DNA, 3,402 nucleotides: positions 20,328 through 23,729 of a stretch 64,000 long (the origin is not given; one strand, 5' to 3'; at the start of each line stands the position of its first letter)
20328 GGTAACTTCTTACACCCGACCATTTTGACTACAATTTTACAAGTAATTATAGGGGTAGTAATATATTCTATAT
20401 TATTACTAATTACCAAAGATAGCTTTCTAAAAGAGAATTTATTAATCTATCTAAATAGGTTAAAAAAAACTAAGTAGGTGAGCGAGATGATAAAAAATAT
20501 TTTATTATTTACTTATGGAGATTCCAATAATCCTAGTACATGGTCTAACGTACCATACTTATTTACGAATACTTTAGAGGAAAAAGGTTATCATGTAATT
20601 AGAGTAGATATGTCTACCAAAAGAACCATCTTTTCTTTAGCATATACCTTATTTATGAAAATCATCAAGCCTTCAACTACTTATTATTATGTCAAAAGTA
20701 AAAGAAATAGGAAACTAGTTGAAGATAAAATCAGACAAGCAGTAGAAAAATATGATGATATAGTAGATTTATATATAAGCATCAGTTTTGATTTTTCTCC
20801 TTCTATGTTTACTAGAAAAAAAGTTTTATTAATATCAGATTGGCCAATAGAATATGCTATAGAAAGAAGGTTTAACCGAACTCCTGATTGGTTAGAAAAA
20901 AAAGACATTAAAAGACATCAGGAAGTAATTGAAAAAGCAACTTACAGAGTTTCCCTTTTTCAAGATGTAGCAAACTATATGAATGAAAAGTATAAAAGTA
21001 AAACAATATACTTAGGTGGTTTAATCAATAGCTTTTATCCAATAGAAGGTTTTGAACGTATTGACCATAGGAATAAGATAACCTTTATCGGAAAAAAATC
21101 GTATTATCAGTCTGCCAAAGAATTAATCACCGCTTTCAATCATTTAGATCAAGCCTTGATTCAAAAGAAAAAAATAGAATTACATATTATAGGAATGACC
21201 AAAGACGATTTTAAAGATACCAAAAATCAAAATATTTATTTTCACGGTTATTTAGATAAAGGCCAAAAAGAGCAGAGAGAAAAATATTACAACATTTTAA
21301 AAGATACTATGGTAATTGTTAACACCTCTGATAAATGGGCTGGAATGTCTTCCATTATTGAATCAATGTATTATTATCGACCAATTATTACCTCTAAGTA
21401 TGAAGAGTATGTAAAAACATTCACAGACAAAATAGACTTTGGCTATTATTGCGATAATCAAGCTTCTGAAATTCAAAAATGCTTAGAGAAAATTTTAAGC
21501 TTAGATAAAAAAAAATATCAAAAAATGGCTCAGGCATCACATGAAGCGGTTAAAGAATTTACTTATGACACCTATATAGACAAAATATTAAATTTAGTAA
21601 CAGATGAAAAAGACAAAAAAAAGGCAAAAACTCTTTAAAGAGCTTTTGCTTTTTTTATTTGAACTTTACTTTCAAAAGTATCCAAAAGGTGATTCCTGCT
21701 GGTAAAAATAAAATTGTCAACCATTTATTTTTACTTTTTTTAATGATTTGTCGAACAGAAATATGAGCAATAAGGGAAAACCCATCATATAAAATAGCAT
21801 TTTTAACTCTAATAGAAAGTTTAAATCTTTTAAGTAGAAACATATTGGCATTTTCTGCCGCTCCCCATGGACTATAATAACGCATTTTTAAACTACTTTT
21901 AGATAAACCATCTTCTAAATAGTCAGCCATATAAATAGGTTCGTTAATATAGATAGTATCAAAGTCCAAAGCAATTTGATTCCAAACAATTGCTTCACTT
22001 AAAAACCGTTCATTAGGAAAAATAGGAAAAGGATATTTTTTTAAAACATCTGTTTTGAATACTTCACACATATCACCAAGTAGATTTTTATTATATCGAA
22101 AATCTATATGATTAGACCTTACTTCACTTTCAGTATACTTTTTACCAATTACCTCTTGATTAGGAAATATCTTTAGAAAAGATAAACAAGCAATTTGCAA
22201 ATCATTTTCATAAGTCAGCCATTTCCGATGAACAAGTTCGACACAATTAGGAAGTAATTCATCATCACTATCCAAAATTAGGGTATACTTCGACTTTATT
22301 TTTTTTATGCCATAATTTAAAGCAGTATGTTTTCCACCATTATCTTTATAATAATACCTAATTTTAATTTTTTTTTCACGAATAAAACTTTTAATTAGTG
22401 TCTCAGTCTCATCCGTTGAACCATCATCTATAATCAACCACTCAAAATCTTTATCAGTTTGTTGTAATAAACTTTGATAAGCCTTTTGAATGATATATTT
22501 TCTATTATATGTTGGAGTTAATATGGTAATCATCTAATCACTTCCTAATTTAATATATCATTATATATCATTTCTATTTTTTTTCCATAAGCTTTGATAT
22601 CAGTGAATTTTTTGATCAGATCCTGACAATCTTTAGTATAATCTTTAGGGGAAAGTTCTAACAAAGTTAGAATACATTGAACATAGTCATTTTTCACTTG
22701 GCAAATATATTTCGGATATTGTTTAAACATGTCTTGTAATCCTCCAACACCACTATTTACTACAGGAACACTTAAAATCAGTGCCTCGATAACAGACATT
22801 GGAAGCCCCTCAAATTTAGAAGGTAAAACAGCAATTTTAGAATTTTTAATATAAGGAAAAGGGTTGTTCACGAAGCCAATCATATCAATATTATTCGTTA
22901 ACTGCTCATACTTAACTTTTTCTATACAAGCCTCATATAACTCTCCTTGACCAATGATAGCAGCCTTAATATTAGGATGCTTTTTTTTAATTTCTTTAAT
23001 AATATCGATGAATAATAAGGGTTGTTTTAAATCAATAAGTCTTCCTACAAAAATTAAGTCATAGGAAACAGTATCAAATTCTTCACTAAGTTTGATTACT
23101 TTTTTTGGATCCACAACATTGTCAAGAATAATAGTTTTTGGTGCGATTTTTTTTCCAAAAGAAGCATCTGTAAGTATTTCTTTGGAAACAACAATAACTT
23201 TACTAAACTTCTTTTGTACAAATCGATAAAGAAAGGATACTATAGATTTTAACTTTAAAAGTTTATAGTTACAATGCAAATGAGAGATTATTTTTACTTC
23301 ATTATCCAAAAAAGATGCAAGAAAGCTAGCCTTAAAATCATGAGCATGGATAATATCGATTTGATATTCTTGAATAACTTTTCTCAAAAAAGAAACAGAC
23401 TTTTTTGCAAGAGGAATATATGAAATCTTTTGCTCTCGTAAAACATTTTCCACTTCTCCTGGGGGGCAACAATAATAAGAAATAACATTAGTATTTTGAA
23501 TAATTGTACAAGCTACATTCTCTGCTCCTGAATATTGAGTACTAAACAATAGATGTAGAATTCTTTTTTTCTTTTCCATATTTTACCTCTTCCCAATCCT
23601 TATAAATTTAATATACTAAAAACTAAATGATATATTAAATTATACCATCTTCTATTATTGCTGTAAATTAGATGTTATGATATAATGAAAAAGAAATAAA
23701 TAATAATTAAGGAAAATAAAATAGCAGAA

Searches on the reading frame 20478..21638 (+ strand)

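Call 43: search_protein_families(library=pfam, proteins=[window:20478-21638:+])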
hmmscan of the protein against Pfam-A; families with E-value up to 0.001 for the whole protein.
window:20478-21638:+ (386 aa): 2 families
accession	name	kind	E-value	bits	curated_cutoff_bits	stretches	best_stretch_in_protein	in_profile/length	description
PF00534.26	Glycos_transf_1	-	1.3e-09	38.2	26.4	1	196-354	13-169/172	Glycosyl transferases group 1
PF13692.12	Glyco_trans_1_4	-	1e-06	29.5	27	1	199-340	2-140/142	Glycosyl transferases group 1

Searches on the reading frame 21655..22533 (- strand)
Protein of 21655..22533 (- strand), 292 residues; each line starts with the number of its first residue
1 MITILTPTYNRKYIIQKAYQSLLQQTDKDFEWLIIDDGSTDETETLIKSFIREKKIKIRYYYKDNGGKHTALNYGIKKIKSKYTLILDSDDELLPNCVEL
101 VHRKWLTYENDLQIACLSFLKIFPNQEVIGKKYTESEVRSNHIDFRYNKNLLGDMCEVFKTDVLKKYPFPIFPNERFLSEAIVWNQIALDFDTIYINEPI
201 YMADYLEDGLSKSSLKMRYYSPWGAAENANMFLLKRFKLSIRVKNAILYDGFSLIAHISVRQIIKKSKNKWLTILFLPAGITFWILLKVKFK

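Call 43: search_protein_families(library=pfam, proteins=[window:21655-22533:-])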
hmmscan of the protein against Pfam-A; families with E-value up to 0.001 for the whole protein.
window:21655-22533:- (292 aa): 2 families
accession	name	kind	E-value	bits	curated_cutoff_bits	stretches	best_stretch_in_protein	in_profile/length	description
PF00535.33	Glycos_transf_2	-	3.7e-28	99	23.3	1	3-138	1-132/168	Glycosyl transferase family 2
PF10111.15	Glyco_tranf_2_2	-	3.9e-07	30.3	27.3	1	9-92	10-93/276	Glycosyltransferase like family 2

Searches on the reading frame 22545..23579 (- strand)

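Call 44: search_protein_families(library=pfam, proteins=[window:22545-23579:-])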
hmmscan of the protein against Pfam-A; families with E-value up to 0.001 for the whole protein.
window:22545-23579:- (344 aa): 5 families
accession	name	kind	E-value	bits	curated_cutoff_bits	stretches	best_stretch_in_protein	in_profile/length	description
PF00534.26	Glycos_transf_1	-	6.4e-24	84.9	26.4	1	168-310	11-159/172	Glycosyl transferases group 1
PF13692.12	Glyco_trans_1_4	-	1.7e-21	77.4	27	1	174-308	3-141/142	Glycosyl transferases group 1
PF13439.12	Glyco_transf_4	-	2.5e-09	37.8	28.5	1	60-157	59-167/170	Glycosyltransferase Family 4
PF13579.12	Glyco_trans_4_4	-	0.00035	21.4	29.7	1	65-138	63-141/158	Glycosyl transferase 4-like domain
PF20706.3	GT4-conflict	-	0.00048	19.7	26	1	244-288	279-323/385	Family 4 Glycosyltransferase in conflict systems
